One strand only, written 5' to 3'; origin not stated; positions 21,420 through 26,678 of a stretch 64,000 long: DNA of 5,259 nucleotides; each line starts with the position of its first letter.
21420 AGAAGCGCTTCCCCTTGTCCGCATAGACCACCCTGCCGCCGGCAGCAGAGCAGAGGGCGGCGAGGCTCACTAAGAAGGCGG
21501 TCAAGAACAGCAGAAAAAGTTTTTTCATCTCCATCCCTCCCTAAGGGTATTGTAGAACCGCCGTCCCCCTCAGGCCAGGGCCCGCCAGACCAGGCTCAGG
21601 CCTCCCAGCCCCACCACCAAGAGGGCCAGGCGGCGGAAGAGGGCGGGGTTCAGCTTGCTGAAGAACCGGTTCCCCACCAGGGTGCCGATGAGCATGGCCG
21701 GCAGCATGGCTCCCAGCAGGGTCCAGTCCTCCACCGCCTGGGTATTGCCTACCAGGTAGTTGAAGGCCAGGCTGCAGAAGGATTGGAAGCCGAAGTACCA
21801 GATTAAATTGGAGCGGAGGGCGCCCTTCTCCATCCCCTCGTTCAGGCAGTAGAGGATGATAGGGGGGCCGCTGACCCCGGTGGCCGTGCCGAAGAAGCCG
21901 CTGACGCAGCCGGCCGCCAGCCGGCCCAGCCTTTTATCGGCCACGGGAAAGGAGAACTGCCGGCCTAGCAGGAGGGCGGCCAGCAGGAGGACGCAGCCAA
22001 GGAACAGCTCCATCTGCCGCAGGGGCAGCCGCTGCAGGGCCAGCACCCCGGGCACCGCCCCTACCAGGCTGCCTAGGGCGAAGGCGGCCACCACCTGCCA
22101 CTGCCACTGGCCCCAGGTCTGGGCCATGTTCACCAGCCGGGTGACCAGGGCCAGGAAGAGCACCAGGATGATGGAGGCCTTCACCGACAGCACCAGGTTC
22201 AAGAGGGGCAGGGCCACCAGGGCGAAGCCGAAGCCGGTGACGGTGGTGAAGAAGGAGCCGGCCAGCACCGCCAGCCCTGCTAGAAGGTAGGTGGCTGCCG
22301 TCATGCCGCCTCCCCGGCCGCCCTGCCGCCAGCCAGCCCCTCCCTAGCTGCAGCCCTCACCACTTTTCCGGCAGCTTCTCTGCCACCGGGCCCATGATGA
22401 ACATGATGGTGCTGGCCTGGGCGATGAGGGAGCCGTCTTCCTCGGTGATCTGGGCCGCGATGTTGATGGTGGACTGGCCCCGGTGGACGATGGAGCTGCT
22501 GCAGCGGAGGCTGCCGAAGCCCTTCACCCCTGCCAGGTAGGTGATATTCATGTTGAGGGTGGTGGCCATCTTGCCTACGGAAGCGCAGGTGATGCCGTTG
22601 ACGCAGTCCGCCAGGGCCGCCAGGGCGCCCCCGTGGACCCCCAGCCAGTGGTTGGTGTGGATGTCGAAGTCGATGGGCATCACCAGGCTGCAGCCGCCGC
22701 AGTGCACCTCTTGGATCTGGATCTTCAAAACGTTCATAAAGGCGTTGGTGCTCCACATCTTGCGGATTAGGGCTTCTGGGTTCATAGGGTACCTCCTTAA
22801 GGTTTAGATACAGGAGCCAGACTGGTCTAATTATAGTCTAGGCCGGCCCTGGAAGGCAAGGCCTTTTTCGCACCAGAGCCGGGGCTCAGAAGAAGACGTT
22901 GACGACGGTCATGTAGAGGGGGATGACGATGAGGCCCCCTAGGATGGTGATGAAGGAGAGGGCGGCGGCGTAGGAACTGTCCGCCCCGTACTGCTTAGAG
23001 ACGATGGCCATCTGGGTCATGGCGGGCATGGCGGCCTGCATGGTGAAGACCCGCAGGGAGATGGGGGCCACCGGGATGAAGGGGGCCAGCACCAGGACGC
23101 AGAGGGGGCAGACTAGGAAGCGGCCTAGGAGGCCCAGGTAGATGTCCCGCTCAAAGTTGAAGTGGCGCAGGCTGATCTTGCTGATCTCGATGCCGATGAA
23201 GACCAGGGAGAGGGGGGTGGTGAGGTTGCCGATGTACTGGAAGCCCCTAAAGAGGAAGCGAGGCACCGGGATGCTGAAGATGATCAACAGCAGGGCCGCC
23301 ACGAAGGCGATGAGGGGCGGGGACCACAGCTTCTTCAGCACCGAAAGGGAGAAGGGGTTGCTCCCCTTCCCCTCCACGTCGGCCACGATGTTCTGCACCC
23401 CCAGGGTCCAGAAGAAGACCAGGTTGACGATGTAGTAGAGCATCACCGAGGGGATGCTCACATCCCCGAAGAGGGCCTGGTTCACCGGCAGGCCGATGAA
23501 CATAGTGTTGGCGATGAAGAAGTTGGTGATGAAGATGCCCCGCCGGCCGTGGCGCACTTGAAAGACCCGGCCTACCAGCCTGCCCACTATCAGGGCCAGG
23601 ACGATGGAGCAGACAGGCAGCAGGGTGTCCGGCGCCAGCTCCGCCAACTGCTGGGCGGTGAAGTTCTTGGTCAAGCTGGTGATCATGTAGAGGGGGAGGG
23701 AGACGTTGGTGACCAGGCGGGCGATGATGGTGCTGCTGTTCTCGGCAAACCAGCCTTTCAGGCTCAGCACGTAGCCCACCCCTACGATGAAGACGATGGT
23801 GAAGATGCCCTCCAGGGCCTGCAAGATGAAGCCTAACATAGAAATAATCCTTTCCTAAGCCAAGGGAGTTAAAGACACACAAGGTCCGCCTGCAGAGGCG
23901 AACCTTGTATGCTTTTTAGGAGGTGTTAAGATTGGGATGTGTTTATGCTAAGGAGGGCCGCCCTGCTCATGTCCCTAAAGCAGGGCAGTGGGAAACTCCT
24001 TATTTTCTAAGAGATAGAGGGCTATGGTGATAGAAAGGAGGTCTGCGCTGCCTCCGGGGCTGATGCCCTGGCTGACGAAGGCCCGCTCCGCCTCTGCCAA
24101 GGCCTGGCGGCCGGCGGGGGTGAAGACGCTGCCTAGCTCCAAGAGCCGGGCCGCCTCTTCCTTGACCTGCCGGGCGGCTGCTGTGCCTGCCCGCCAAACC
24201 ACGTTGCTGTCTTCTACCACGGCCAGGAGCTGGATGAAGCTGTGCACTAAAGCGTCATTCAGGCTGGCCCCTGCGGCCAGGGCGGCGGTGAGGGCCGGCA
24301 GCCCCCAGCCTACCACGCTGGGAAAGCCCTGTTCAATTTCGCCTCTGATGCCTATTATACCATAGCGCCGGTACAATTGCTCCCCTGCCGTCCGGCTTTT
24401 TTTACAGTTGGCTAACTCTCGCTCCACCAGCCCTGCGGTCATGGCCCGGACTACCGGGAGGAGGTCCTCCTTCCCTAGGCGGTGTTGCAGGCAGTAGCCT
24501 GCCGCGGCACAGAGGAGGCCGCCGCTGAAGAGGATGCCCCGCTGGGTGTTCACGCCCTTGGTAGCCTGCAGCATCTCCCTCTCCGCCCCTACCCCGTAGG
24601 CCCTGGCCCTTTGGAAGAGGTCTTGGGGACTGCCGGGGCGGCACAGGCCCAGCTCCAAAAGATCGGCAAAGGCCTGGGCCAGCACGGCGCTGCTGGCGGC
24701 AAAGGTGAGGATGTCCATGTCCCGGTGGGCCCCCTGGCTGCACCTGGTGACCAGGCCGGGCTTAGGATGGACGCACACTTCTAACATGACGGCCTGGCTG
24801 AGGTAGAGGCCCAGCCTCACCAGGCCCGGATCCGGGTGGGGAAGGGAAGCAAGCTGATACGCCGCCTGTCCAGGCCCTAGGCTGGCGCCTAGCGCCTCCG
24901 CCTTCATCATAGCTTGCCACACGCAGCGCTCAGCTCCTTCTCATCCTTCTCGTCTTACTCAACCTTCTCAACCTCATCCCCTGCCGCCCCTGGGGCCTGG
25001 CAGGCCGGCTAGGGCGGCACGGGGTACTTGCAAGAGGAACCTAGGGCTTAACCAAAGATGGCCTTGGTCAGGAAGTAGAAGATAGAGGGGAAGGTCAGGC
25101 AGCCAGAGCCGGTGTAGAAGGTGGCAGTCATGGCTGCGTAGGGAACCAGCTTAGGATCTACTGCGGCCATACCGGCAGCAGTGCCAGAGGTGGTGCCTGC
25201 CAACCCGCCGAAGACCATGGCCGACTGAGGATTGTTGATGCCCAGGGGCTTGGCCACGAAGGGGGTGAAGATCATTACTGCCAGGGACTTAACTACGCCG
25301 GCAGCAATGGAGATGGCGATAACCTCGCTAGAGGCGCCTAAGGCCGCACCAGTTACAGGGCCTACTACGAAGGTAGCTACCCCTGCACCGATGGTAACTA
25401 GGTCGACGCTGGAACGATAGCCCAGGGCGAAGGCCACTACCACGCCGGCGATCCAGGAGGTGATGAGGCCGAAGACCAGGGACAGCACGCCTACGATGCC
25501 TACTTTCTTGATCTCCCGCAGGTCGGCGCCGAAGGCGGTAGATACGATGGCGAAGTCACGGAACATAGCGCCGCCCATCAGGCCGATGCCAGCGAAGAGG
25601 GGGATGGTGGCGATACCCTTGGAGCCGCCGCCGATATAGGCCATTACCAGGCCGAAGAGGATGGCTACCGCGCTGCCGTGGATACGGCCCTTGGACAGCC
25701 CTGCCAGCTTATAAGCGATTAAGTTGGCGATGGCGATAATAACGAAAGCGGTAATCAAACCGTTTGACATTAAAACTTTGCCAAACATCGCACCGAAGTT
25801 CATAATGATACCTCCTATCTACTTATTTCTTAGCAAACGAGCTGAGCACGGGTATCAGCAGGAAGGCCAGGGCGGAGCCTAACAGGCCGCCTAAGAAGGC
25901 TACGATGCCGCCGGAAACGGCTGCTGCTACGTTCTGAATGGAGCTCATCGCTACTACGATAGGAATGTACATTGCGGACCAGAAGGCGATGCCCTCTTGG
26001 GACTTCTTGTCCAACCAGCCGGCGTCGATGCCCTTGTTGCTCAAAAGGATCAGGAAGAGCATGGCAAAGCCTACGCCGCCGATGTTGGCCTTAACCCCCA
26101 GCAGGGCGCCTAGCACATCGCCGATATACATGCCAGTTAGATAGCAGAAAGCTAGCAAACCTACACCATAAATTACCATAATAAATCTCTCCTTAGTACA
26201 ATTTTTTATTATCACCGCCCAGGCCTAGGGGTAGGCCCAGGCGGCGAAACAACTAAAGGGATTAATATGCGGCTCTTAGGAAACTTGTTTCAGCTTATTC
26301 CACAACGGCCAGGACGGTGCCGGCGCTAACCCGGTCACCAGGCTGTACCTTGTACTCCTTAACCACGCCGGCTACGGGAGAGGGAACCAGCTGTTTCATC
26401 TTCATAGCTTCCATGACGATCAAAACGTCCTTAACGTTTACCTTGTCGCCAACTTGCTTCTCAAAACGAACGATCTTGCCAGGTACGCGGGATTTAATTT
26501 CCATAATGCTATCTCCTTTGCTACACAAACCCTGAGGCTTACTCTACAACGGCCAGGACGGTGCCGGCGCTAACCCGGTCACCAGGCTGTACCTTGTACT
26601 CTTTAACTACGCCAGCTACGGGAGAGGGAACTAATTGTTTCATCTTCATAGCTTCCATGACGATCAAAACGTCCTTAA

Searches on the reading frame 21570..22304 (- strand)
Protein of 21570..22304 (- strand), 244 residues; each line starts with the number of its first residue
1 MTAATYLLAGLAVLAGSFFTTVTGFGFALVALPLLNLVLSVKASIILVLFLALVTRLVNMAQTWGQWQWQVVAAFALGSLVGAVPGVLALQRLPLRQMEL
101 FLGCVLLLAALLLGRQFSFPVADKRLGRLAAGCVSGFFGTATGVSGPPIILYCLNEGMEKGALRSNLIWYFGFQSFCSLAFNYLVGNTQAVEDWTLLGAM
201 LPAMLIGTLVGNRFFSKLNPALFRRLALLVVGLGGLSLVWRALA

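Call 5: search_protein_families(library=pfam, proteins=[window:21570-22304:-], max_evalue=0.01)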
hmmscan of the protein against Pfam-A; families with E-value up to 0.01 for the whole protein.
window:21570-22304:- (244 aa): 1 family
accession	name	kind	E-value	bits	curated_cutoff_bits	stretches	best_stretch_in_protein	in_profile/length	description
PF01925.25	TauE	-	7.5e-30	104.8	32.6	1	9-238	2-237/237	Sulfite exporter TauE/SafE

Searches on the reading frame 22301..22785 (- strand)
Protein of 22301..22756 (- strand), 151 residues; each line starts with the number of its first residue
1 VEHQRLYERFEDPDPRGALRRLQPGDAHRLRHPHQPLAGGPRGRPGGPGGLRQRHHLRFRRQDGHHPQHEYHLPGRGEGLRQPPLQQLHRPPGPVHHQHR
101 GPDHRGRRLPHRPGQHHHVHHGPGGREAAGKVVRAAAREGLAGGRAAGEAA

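Call 5: search_protein_families(library=pfam, proteins=[window:22301-22756:-], max_evalue=0.01)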
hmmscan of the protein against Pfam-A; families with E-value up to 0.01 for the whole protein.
window:22301-22756:- (151 aa): 0 families

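Call 59: search_protein_families(library=pfam, proteins=[window:22357-22785:-], max_evalue=0.01)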
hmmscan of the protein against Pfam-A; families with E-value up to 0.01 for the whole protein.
window:22357-22785:- (142 aa): 3 families
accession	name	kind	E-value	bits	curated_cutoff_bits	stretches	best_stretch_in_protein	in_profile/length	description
PF03061.28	4HBT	-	1.6e-10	41.5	20.6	1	50-121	4-78/79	Thioesterase superfamily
PF14539.12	DUF4442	-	3.8e-08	34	25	1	14-128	13-130/132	Domain of unknown function (DUF4442)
PF13622.12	4HBT_3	-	0.0092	16.7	24.3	0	49-125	10-79/83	Acyl-CoA thioesterase N-terminal domain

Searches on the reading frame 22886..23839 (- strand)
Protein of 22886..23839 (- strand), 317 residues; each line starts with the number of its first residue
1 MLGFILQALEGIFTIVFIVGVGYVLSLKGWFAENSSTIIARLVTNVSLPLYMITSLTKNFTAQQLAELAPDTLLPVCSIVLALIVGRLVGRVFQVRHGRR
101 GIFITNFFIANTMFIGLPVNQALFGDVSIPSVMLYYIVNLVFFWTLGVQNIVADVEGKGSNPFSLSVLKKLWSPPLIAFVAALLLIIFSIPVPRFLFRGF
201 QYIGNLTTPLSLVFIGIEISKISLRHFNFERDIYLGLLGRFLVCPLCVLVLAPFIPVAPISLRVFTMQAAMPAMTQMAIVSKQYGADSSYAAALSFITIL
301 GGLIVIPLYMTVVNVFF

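Call 5: search_protein_families(library=pfam, proteins=[window:22886-23839:-], max_evalue=0.01)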
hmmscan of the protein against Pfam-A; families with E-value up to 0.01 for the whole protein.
window:22886-23839:- (317 aa): 1 family
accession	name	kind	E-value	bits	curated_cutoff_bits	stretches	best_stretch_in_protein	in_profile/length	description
PF03547.23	Mem_trans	-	6.7e-28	97.7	25.7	1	9-310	3-343/343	Membrane transport protein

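Call 6: search_protein_families(library=ncbifam, proteins=[window:22886-23839:-], max_evalue=0.01)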
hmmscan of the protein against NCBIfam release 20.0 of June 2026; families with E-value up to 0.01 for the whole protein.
window:22886-23839:- (317 aa): 2 families
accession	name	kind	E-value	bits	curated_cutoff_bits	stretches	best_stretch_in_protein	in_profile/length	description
TIGR00946.1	2a69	subfamily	1.5e-29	103.2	246.05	1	5-313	3-334/336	auxin efflux carrier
NF007384.0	PRK09903.1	equivalog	0.00036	19.9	404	1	11-313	8-310/314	transporter YfdV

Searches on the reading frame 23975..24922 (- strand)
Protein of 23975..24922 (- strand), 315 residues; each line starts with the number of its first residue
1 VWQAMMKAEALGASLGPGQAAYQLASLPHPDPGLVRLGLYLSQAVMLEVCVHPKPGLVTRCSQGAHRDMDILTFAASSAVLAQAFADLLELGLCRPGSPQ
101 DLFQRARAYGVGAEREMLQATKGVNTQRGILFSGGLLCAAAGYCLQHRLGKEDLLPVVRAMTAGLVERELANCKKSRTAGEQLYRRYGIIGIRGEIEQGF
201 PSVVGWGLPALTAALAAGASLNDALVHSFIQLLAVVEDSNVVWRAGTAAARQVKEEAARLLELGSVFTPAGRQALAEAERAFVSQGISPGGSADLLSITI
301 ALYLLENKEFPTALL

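Call 5: search_protein_families(library=pfam, proteins=[window:23975-24922:-], max_evalue=0.01)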
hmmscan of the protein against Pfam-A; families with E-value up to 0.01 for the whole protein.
window:23975-24922:- (315 aa): 1 family
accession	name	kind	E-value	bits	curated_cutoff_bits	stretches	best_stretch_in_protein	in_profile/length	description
PF01874.21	CitG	-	6.7e-79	265.9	27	1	41-303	4-284/284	ATP:dephospho-CoA triphosphoribosyl transferase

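Call 6: search_protein_families(library=ncbifam, proteins=[window:23975-24922:-], max_evalue=0.01)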
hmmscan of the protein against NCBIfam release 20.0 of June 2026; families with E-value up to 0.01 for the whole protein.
window:23975-24922:- (315 aa): 4 families
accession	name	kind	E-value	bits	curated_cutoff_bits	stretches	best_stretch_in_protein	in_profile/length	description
TIGR03132.1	malonate_mdcB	equivalog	1e-75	254.8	282.35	1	37-305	4-271/272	triphosphoribosyl-dephospho-CoA synthase MdcB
TIGR03125.1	citrate_citG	equivalog_domain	4.4e-75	252.7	272.3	1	42-303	8-273/275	triphosphoribosyl-dephospho-CoA synthase CitG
NF002315.0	PRK01237.1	equivalog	5e-67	226.2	280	1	42-308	22-284/291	triphosphoribosyl-dephospho-CoA synthase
NF007503.0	PRK10096.1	equivalog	4.6e-51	173.8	477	1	43-302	27-289/292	triphosphoribosyl-dephospho-CoA synthase CitG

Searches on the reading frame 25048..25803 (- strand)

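Call 4: search_protein_families(library=pfam, proteins=[window:25048-25803:-], max_evalue=0.01)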
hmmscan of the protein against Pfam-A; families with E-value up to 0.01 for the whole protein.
window:25048-25803:- (251 aa): 1 family
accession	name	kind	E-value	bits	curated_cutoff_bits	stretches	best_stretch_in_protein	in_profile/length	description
PF03818.18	MadM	-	7e-104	347.2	24.8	1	9-250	3-249/249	Malonate/sodium symporter MadM subunit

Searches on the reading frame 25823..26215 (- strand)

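Call 4: search_protein_families(library=pfam, proteins=[window:25823-26215:-], max_evalue=0.01)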
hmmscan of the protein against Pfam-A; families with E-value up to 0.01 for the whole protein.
window:25823-26215:- (130 aa): 1 family
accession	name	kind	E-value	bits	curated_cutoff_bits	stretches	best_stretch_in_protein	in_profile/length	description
PF03817.18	MadL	-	4.8e-44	149.6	25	1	13-129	1-117/118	Malonate transporter MadL subunit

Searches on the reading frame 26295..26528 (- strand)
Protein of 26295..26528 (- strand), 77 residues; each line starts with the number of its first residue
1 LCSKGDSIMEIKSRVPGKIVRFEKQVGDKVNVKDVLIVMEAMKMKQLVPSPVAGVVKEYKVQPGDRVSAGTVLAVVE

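Call 5: search_protein_families(library=pfam, proteins=[window:26295-26528:-], max_evalue=0.01)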
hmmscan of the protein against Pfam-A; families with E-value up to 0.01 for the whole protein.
window:26295-26528:- (77 aa): 6 families
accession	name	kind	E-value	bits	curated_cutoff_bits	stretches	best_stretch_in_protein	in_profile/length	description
PF00364.28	Biotin_lipoyl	-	2.2e-16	59.9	22.1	1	12-75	4-72/73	Biotin-requiring enzyme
PF13437.12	HlyD_3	-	6.9e-06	27.2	22.2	1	50-76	4-30/106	HlyD family secretion protein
PF13533.13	Biotin_lipoyl_2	-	1.2e-05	25.4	29.8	1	50-76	5-31/32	Biotin-lipoyl like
PF16576.10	HlyD_D23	-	0.00034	20.4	30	0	47-76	110-139/214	Barrel-sandwich domain of CusB or HlyD membrane-fusion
PF07831.19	PYNP_C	-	0.0022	18.1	27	0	20-38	34-52/75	Pyrimidine nucleoside phosphorylase C-terminal domain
PF09891.15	DUF2118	-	0.0072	16.7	20.5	0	46-76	80-110/149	Uncharacterized protein conserved in archaea (DUF2118)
